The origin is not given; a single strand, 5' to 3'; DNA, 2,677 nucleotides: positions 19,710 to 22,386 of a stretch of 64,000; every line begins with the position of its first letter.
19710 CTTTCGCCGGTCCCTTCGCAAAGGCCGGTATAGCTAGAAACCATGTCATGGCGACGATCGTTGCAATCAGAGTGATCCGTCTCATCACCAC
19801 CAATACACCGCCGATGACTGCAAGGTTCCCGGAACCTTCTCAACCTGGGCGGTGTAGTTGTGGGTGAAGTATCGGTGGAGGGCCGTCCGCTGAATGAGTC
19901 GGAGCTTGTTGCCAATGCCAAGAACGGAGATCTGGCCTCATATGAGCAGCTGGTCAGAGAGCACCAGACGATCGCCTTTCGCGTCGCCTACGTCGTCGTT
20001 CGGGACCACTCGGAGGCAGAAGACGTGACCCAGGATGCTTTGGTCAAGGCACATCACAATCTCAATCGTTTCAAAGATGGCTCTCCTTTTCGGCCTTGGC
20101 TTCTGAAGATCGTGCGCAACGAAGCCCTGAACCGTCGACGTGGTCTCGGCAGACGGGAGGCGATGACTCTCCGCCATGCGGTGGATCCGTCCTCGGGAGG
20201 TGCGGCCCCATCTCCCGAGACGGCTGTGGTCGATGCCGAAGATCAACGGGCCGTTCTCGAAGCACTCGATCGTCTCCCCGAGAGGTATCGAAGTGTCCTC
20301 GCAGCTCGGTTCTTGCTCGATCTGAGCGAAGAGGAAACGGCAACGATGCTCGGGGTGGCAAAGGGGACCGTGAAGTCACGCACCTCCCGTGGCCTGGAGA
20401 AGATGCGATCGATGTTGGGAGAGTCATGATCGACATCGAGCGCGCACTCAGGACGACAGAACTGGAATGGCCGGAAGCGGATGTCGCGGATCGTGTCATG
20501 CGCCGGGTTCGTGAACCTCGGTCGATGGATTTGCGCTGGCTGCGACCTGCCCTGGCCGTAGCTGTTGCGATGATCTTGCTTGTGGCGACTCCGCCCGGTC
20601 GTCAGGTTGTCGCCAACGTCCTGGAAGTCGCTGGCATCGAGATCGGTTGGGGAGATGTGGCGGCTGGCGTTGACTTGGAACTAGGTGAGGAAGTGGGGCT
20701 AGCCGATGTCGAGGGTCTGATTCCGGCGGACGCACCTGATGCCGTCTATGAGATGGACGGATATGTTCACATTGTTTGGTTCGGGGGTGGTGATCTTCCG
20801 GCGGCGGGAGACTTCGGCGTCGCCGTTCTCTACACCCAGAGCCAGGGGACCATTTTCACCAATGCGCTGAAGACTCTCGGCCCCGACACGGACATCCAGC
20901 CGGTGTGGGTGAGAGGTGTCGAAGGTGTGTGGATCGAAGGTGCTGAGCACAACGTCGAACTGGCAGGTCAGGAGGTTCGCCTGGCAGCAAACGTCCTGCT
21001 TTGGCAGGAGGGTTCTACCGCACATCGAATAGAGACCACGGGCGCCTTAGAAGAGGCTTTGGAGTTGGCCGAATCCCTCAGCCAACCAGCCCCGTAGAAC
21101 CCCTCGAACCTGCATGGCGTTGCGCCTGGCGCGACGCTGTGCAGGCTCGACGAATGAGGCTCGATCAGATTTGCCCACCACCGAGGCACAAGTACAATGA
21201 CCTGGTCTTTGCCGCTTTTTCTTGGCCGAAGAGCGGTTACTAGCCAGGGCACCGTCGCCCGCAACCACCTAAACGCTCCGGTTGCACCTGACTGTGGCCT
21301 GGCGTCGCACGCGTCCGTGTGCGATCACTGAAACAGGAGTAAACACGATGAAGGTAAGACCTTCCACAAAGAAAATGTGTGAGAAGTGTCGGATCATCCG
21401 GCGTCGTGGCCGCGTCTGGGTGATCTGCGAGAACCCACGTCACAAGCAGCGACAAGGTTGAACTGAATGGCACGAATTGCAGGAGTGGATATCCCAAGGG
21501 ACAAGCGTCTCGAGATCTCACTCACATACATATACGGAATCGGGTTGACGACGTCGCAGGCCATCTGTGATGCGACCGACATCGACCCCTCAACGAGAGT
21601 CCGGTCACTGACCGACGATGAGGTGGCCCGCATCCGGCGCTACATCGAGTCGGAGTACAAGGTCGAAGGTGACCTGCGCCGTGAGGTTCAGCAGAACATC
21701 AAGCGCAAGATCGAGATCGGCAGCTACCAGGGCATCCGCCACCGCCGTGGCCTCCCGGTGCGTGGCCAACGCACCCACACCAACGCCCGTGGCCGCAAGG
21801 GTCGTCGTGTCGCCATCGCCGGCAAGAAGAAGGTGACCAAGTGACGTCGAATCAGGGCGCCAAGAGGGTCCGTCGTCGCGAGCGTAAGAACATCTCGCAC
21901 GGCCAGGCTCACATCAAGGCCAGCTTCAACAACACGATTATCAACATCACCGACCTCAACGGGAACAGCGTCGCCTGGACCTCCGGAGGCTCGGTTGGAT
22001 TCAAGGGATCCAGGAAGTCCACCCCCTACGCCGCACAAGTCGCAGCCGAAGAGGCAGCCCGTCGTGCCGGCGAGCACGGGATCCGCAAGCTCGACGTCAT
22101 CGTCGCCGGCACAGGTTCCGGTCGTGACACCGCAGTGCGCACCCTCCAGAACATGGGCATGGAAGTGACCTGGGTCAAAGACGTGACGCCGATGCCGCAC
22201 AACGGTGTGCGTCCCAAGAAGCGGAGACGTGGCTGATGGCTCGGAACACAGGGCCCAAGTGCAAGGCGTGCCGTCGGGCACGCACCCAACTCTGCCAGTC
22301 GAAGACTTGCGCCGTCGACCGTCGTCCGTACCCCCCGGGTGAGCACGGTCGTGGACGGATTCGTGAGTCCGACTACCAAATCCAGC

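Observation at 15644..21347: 5.7-kb non-ribosomal insertion at the map/rpmJ junction of the ribosomal superoperon, with infA absent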

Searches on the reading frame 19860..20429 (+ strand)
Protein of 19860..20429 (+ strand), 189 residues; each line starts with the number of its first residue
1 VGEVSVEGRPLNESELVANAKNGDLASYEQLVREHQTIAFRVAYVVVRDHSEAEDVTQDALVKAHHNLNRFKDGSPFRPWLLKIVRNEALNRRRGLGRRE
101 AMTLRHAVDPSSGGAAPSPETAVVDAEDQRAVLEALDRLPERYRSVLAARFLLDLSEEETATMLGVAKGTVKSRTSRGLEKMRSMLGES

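Call 5: search_protein_families(library=pfam, proteins=[window:19860-20429:+], max_evalue=0.01)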
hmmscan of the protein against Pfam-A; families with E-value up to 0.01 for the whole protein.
window:19860-20429:+ (189 aa): 5 families
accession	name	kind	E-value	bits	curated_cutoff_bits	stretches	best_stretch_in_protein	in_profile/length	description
PF04542.20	Sigma70_r2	-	9.7e-16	57.8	24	1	31-98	1-70/71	Sigma-70 region 2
PF08281.18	Sigma70_r4_2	-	1.7e-15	56.8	25.7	1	130-182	2-54/54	Sigma-70, region 4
PF04545.22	Sigma70_r4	-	2.5e-12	46.6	24.1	1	135-183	1-49/50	Sigma-70, region 4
PF07638.17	Sigma70_ECF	-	0.00035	21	21.1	1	84-174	82-171/185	ECF sigma factor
PF19965.4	VMAP-M2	-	0.0096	16.1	27.7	0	72-150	28-108/214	vWA-MoxR associated protein middle region (VMAP-M) 2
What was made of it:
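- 19860..20429 (+): ECF sigma factor. PF04542 and PF08281, E 1e-15 (call 5).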

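Call 42: search_protein_families(library=ncbifam, proteins=[window:19860-20429:+], max_evalue=0.01)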
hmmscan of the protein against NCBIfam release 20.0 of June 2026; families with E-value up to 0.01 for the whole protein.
window:19860-20429:+ (189 aa): 99 families (the best 25 are shown)
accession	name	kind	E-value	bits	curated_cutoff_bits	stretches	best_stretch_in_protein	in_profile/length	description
NF008888.0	PRK11922.1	equivalog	3.9e-38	131.3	204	1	11-187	15-197/231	RNA polymerase sigma factor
TIGR02983.1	SigE-fam_strep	subfamily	5.8e-32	110.8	141.55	1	26-188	6-160/162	SigE family RNA polymerase sigma factor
NF007225.0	PRK09643.1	equivalog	1.3e-31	109.9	190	1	11-187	12-183/204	RNA polymerase sigma factor SigM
NF007223.0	PRK09641.1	equivalog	4.3e-29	101.7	209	1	15-187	7-185/187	RNA polymerase sigma factor SigW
TIGR02937.1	sigma70-ECF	superfamily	2.9e-28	98.6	42.9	1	28-186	3-165/165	sigma-70 family RNA polymerase sigma factor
NF009166.1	PRK12513.1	equivalog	5.8e-27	94.7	206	1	14-188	10-188/193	RNA polymerase sigma factor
NF004113.0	PRK05602.1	equivalog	1.5e-26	93.3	208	1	12-187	31-202/211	RNA polymerase sigma factor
TIGR02985.1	Sig70_bacteroi1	subfamily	6.6e-25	88.2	126.4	1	27-186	2-162/162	RNA polymerase sigma-70 factor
NF007229.0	PRK09647.1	equivalog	1.1e-24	87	265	1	18-187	36-203/220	RNA polymerase sigma factor SigE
NF009172.0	PRK12519.1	subfamily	1.4e-24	86.7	222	1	12-188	15-191/194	RNA polymerase sigma factor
NF007216.0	PRK09638.1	equivalog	4.4e-24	85.2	194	1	11-187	3-175/180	RNA polymerase sigma factor SigY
NF009185.0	PRK12533.1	equivalog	7.9e-24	84.5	248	1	20-187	23-194/231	RNA polymerase sigma factor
TIGR02948.1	SigW_bacill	equivalog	2.5e-23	83.1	243.1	1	16-187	8-185/187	RNA polymerase sigma factor SigW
TIGR02954.1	Sig70_famx3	hypoth_equivalog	5e-23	81.7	188.5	1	11-188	1-169/170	RNA polymerase sigma-70 factor, TIGR02954 family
NF007227.0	PRK09645.1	subfamily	7e-23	81.4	202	1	19-188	6-172/177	sigma-70 family RNA polymerase sigma factor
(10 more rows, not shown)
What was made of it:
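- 19860..20429 (+): TIGR02937 above cut-off (call 42).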

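Call 43: search_solved_structures(query=window:19860-20429:+, max_evalue=0.001)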
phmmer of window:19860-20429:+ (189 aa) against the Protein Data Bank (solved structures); distinct sequences matched with E-value up to 0.001: 26.
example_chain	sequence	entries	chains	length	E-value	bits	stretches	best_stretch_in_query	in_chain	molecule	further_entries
6in7_B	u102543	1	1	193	5.9e-18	68.6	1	13-182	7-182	RNA polymerase sigma-H factor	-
8z6g_B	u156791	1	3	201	6.7e-18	68.4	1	13-182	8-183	RNA polymerase sigma factor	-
5wuq_A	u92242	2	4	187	3.6e-17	66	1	17-186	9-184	ECF RNA polymerase sigma factor SigW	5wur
9m9d_F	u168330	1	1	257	8.8e-17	64.8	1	21-186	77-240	ECF RNA polymerase sigma factor SigE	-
9m9e_F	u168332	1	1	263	9.3e-17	64.7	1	21-186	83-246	ECF RNA polymerase sigma factor SigE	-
9m98_F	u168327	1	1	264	9.4e-17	64.7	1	21-186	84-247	ECF RNA polymerase sigma factor SigE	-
1or7_A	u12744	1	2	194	6.8e-16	61.9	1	10-182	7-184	RNA polymerase sigma-E factor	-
6jbq_F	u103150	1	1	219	8.5e-16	61.6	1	10-182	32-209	ECF RNA polymerase sigma-E factor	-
6dv9_F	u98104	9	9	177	7.4e-15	58.5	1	19-186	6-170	ECF RNA polymerase sigma factor SigL | RNA polymerase sigma factor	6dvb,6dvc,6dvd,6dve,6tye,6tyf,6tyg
4cxf_A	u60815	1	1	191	2.3e-12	50.4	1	16-186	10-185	RNA POLYMERASE SIGMA FACTOR CNRH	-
6jcy_F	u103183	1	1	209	3e-12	50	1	45-187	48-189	ECF RNA polymerase sigma factor SigH,ECF RNA polymerase sigma factor SigE,ECF RNA polymera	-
5uxx_A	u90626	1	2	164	2.3e-11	47.1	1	46-186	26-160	RNA polymerase sigma factor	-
5zx2_F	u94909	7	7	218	7.3e-11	45.5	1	46-187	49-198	ECF RNA polymerase sigma factor SigH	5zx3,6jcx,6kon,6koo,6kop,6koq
7qh5_A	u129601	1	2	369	2.1e-10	44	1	43-110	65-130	RNA polymerase sigma factor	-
6dxo_A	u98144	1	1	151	4.3e-09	39.8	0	15-90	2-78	RNA polymerase ECF-subfamily sigma factor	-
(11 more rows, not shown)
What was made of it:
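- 19860..20429 (+): Best solved relatives are SigH, SigW and SigE; SigL ranks ninth (call 43).
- On Mycobacterial SigL-RslA: SigL (6dv9) ranks ninth, behind SigH, SigW and SigE (call 43).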

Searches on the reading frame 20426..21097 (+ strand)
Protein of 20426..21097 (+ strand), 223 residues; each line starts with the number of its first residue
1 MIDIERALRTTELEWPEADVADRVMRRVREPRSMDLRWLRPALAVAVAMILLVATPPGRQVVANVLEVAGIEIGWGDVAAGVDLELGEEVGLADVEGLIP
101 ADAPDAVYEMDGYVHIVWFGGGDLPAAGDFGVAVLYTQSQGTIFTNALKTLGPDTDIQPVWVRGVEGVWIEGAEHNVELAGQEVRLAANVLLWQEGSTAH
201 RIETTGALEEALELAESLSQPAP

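Call 42: search_protein_families(library=ncbifam, proteins=[window:20426-21097:+], max_evalue=0.01)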
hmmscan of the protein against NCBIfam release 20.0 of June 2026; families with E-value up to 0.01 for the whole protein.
window:20426-21097:+ (223 aa): 0 families

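Call 44: search_solved_structures(query=window:20426-21097:+, max_evalue=1)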
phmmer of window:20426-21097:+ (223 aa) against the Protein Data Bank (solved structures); distinct sequences matched with E-value up to 1: 1.
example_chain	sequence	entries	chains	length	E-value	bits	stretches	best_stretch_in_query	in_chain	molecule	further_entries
4ovm_A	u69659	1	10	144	0.52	13.5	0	133-177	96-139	uncharacterized protein SgcJ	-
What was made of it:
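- Closest known: ECF sigma/anti-sigma modules with autoregulated and divergent target promoters. Different: The anti-sigma has no recognisable anti-sigma domain or zinc motif (calls 42, 44).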

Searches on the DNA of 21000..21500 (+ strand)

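Call 15: search_rna_families(source=window, start=21000, end=21500, threshold=evalue, max_evalue=10)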
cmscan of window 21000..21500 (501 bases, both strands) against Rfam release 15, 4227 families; matches with E-value up to 10: 0.
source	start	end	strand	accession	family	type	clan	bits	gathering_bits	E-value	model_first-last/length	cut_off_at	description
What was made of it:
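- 21203..21348 (+): infA remnant used as a structured 5' leader of rpmJ: old 5' UTR, degenerate codons ~1-38, internal deletion, then the rpmJ Shine-Dalgarno. No Rfam match (call 15).
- On Known Rfam leader families (Alpha_RBS, S4-Clostridia, S4-Fusobacteriales and others): No match at E up to 10 in 21000-21500 (call 15).
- Closest known: Autoregulatory ribosomal-protein leaders of the alpha operon. Different: No sequence or structure match to any Rfam family at E up to 10 (call 15).
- No ligand or Rfam family is known (call 15).
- Tried and rejected: Rfam gave nothing for the leader (call 15).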

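Call 55: build_rna_model(alignment_id=A3)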
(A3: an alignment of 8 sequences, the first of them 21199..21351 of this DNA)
Model R1 built from alignment A3 (8 sequences, 190 columns); structure: RNAalifold consensus.
model positions 163; base pairs 35; branch points 2; effective number of sequences 1.68; information 0.59 bits per position. Calibrated on 0.2 Mb of random sequence (short: E-values are rough).
structure used (alignment columns):
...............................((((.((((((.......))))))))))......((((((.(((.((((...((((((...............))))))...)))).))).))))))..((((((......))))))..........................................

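Call 56: search_with_rna_model(model_id=R1, sources=[window, L003, L004, L005, L008, L009, L010, L011, L012, L013, L014, L015, L016, L017, L018, L019, L020, L021, L022, L023, L024, L025, L026, L027, L028, L029, L030, L031, L032, L033, L034, L035, L036, L037, L038, L039, L040, L041, L045, L122, L083, L087, L089], max_evalue=1, make_alignment=true)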
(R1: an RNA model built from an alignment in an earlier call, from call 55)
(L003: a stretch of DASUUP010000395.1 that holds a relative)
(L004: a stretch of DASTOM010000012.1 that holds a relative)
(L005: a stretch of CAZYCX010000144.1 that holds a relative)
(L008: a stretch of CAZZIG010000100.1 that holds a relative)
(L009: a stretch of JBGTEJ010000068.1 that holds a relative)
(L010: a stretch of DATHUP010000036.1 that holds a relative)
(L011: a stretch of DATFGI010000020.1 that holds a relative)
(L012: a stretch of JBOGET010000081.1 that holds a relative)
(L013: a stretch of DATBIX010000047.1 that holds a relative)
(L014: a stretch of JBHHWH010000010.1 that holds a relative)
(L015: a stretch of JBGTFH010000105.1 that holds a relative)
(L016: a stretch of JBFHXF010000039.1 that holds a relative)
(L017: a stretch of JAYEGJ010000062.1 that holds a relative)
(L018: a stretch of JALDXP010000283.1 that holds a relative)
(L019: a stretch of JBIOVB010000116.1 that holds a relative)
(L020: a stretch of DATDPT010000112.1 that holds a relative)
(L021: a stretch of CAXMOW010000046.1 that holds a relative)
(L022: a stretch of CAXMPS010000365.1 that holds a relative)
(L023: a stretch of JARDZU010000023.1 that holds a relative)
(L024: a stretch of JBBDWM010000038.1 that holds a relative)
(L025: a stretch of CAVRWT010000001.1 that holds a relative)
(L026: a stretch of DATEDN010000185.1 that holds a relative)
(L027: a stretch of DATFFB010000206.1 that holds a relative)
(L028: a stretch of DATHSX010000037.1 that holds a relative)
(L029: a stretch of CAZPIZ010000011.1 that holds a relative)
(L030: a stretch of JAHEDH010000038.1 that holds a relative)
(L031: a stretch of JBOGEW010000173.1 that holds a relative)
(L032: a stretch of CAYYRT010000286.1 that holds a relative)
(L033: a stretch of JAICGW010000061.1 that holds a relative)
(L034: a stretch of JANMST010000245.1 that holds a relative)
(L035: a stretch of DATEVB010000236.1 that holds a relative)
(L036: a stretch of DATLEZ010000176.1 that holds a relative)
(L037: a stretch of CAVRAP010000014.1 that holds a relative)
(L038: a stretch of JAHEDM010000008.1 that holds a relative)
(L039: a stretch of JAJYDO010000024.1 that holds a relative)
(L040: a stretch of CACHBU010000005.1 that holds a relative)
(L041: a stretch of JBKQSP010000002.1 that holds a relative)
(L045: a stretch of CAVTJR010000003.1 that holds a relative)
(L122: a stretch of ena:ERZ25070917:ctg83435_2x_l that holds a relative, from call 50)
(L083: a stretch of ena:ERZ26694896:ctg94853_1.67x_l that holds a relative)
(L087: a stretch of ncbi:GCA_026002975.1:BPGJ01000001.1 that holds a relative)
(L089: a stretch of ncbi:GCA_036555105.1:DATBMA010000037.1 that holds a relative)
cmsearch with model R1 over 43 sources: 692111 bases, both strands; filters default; matches with E-value up to 1: 27.
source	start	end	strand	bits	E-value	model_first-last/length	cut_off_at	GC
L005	2905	3066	+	176.6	1.8e-40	1-163/163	no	0.59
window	21189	21350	+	169.7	8.8e-39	1-163/163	no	0.58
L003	10988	11151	+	167.1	3.9e-38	1-163/163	no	0.57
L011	11252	11414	+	166.9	4.4e-38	1-163/163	no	0.57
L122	2259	2418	+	165.2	1.1e-37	1-163/163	no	0.56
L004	11332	11494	+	149.1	1e-33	1-163/163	no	0.59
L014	11926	12086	+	145.1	1e-32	1-163/163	no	0.63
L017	8167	8326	+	139.7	2.1e-31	1-163/163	no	0.56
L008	3447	3601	+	119.4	2.2e-26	1-163/163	no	0.58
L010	6479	6679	+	35.7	8.9e-06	1-163/163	no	0.62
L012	10789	10990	+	34.8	1.5e-05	1-163/163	no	0.61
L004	11367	11452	-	33.5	3e-05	51-136/163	no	0.66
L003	11043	11105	-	24.1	0.0064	56-116/163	no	0.7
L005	2960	3021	-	24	0.0066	56-116/163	no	0.69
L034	8831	9016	+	23.4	0.0092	1-163/163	no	0.55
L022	9185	9326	+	23.1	0.011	1-125/163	3'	0.61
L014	11936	12086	-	22.6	0.015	1-163/163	no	0.64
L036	10801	10986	+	22.2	0.019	1-163/163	no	0.55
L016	10786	10992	+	22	0.021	1-163/163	no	0.58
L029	10879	10965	+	21.5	0.028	56-136/163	no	0.57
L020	10786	10943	+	20.9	0.038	1-163/163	no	0.64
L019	10789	10983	+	19.9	0.07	1-163/163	no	0.64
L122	2314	2373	-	18.6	0.14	56-116/163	no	0.67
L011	11308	11368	-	16.4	0.51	56-116/163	no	0.67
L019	1968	2126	+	15.7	0.76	1-163/163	no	0.65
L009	13299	13342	+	15.5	0.86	68-104/163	no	0.64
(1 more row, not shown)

Alignment A4: 27 matches aligned to the model, 323 columns, each read 5' to 3' on its own strand. Consensus structure (alignment columns), stored with it:
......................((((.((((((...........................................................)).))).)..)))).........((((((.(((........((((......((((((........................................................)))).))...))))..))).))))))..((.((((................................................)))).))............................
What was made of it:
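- A covariance model built from the leader also hits inside intact infA (call 56).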

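Call 63: search_with_rna_model(model_id=R1, sources=[window, L003, L004, L005, L008, L010, L011, L012, L014, L017, L122], max_evalue=0.000005, make_alignment=true)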
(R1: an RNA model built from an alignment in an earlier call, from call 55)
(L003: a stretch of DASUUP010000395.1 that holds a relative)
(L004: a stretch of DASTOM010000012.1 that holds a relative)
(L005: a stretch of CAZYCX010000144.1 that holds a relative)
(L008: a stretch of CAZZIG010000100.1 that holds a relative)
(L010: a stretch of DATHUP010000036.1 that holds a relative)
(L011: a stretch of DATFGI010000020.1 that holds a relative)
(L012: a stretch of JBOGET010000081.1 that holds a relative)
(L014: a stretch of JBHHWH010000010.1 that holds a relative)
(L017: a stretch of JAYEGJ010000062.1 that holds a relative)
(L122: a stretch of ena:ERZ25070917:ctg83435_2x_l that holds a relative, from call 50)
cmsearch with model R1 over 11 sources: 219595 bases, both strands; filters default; matches with E-value up to 0.000005: 11.
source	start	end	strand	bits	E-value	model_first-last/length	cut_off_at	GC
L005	2905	3066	+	176.6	5.6e-41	1-163/163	no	0.59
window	21189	21350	+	169.7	2.8e-39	1-163/163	no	0.58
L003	10988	11151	+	167.1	1.2e-38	1-163/163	no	0.57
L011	11252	11414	+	166.9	1.4e-38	1-163/163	no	0.57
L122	2259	2418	+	165.2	3.6e-38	1-163/163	no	0.56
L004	11332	11494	+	149.1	3.2e-34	1-163/163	no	0.59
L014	11926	12086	+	145.1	3.2e-33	1-163/163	no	0.63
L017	8167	8326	+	139.7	6.7e-32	1-163/163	no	0.56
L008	3447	3601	+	119.4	7e-27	1-163/163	no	0.58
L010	6479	6679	+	35.7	2.8e-06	1-163/163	no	0.62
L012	10789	10990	+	34.8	4.6e-06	1-163/163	no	0.61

Alignment A5: 11 matches aligned to the model, 227 columns, each read 5' to 3' on its own strand. Consensus structure (alignment columns), stored with it:
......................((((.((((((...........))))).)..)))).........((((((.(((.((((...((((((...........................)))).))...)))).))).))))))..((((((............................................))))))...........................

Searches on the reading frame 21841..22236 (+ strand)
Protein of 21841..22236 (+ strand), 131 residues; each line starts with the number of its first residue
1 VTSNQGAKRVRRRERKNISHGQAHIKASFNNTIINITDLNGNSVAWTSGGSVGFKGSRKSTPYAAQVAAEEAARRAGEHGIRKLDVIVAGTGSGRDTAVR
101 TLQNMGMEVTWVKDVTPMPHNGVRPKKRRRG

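Call 49: find_homologous_proteins(query=window:21841-22236:+, max_evalue=1e-20)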
Query window:21841-22236:+ (131 aa): 7968 proteins with E <= 1e-20 among 8000 candidates; the best 120 are listed.
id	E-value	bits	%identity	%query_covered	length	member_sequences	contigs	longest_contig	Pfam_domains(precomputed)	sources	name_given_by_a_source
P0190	2.7e-83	294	64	87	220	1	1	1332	PF00411.25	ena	-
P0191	1.2e-77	276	98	99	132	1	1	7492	PF00411.25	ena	-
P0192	1.5e-75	269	-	-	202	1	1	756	PF00411.25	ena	-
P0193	5.9e-74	264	-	-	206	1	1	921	PF00411.25,PF00861.28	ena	-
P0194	1.1e-72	260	94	97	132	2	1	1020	PF00411.25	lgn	-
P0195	3.5e-72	258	94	97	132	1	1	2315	PF00411.25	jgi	-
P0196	4.3e-72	258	93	99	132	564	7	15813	PF00411.25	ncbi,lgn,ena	ncbi:MAG TPA: 30S ribosomal protein S11 [Acidimicrobiia bacterium]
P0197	4.6e-72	258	92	100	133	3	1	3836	PF00411.25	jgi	jgi:small subunit ribosomal protein S11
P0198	5.4e-72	258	94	94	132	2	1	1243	PF00411.25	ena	-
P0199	1.2e-71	257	91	100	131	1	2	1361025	PF00411.25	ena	-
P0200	1.2e-71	257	91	100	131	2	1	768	PF00411.25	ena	-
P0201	1.3e-71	257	89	100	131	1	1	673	PF00411.25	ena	-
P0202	2.4e-71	256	91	99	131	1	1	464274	PF00411.25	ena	-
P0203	4.1e-71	255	90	100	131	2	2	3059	PF00411.25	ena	-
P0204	7.7e-71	254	90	100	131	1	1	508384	PF00411.25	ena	-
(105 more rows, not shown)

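Call 50: find_encoding_contigs(protein=P0191, flank=10000, max_places=4)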
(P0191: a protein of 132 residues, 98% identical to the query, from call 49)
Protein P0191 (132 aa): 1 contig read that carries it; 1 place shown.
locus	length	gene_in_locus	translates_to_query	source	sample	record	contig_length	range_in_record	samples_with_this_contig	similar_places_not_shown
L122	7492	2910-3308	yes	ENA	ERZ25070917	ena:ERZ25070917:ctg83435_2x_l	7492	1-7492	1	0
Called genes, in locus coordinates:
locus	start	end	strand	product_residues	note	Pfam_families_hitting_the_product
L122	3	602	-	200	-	?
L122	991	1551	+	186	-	PF04542:Sigma70_r2, PF08281:Sigma70_r4_2, PF04545:Sigma70_r4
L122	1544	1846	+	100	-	-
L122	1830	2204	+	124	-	-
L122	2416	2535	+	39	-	PF00444:Ribosomal_L36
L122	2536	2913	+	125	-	PF00416:Ribosomal_S13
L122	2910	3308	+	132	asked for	PF00411:Ribosomal_S11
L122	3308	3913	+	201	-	PF00163:Ribosomal_S4, PF01479:S4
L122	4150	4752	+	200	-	PF01000:RNA_pol_A_bac, PF01193:RNA_pol_L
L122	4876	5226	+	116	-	PF01196:Ribosomal_L17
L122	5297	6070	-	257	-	-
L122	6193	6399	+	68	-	-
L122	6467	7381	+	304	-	PF00485:PRK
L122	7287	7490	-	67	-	?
